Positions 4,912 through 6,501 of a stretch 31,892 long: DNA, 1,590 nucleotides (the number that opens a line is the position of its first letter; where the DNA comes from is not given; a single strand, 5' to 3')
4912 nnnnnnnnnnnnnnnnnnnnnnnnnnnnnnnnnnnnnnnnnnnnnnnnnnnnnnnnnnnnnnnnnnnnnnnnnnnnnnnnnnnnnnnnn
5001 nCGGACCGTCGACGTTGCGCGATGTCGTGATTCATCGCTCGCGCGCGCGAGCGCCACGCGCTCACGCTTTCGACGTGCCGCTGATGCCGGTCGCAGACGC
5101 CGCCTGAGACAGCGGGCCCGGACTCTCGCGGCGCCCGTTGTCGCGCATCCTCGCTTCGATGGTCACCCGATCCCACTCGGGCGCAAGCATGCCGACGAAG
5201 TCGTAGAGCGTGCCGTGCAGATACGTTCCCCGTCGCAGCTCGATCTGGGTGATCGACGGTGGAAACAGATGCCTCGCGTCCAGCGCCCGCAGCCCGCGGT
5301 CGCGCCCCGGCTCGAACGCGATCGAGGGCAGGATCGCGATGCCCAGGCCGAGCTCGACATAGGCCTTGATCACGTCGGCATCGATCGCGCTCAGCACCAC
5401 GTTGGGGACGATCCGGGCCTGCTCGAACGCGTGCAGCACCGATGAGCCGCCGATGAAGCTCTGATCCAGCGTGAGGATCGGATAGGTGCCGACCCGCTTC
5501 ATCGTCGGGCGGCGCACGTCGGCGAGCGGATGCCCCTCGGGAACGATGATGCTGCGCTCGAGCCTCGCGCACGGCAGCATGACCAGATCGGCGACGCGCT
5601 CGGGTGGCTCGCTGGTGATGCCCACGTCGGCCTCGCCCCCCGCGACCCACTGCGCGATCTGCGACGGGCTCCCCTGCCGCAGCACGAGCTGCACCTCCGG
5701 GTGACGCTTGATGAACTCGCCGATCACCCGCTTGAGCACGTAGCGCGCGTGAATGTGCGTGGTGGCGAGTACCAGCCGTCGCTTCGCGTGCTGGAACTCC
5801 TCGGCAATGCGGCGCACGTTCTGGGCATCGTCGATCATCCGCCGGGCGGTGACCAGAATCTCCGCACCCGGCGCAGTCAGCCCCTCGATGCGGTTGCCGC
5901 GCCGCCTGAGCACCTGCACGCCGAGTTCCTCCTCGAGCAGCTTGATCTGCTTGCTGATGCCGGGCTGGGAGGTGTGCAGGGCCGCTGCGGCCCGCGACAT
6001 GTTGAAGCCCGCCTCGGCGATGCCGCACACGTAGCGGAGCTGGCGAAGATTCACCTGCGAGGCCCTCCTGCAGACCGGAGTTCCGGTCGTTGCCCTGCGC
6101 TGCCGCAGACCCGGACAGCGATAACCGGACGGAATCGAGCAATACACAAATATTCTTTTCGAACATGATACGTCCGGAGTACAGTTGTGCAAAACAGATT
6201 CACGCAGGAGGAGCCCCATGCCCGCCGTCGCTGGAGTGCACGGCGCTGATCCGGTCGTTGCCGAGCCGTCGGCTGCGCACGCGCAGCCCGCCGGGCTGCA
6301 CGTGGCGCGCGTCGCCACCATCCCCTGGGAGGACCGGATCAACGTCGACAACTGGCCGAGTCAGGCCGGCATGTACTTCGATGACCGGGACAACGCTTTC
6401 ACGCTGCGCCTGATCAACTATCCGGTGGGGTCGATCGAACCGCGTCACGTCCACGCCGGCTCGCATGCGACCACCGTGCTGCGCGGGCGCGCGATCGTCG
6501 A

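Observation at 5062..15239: Candidate undescribed catabolic system: CysB-like regulator divergent from an 8-gene cupin/ThDP/lactonase/amidohydrolase/TctC run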

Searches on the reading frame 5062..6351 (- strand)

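Call 3: search_protein_families(library=pfam, proteins=[window:5062-6351:-])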
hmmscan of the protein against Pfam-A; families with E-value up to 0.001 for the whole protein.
window:5062-6351:- (429 aa): 2 families
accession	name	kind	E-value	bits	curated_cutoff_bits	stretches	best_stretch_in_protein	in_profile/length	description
PF03466.25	LysR_substrate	-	2.3e-34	119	28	1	188-391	3-206/209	LysR substrate binding domain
PF00126.33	HTH_1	-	6.8e-15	55.2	26.6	1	102-162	1-59/60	Bacterial regulatory helix-turn-helix protein, lysR family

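Call 4: search_protein_families(library=ncbifam, proteins=[window:5062-6351:-])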
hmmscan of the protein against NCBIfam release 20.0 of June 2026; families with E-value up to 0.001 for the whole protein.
window:5062-6351:- (429 aa): 49 families (the best 25 are shown)
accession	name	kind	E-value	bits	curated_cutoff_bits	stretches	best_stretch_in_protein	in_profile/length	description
NF009327.0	PRK12684.1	subfamily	2.3e-109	365.4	402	1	101-406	2-308/313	CysB family HTH-type transcriptional regulator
NF009326.0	PRK12681.1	equivalog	7.6e-97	324.6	436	1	101-403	2-305/324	HTH-type transcriptional regulator CysB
NF009324.0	PRK12679.1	equivalog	2.7e-73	246.8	491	1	100-388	1-290/316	HTH-type transcriptional regulator Cbl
NF009325.0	PRK12680.1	equivalog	2.7e-57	194.5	482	1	101-413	2-315/327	LysR family transcriptional regulator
NF053705.1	TransRegGltCGpos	equivalog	1.2e-33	116.6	350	1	101-348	2-248/300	glutamate biosynthesis transcriptional regulator GltC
NF008416.0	PRK11242.1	equivalog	1.6e-32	113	277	1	102-392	3-290/300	transcriptional regulator CynR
NF040786.1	LysR_Sec_metab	equivalog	1.8e-30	106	250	1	101-349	2-253/298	selenium metabolism-associated LysR family transcriptional regulator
NF007385.0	PRK09906.1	equivalog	1e-29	103.7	356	1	101-343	2-243/296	DNA-binding transcriptional regulator HcaR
NF045775.1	acetoin_reg_AlsR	exception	1.4e-27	97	430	1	101-345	2-246/290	acetoin biosynthesis transcriptional regulator AlsR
NF047520.1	trans_act_CidR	equivalog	9.5e-27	93.9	415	1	101-345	2-244/292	cidABC operon transcriptional activator CidR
NF008722.0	PRK11716.1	equivalog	2.9e-24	85.6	246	1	101-347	2-247/293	HTH-type transcriptional activator IlvY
NF007439.0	PRK09986.1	equivalog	2.2e-23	83.1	290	1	96-343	3-251/296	LysR family transcriptional regulator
NF045990.1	TransRegCbbRRhodb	equivalog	2.2e-22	79.5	450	1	96-341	2-247/304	LysR family regulator CbbR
TIGR03339.1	phn_lysR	subfamily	2.3e-22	79.6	341.1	1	109-358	6-248/279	aminoethylphosphonate catabolism associated LysR family transcriptional regulator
NF008239.0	PRK11013.1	equivalog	7.3e-19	67.9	288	1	99-342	3-244/309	LysR family transcriptional regulator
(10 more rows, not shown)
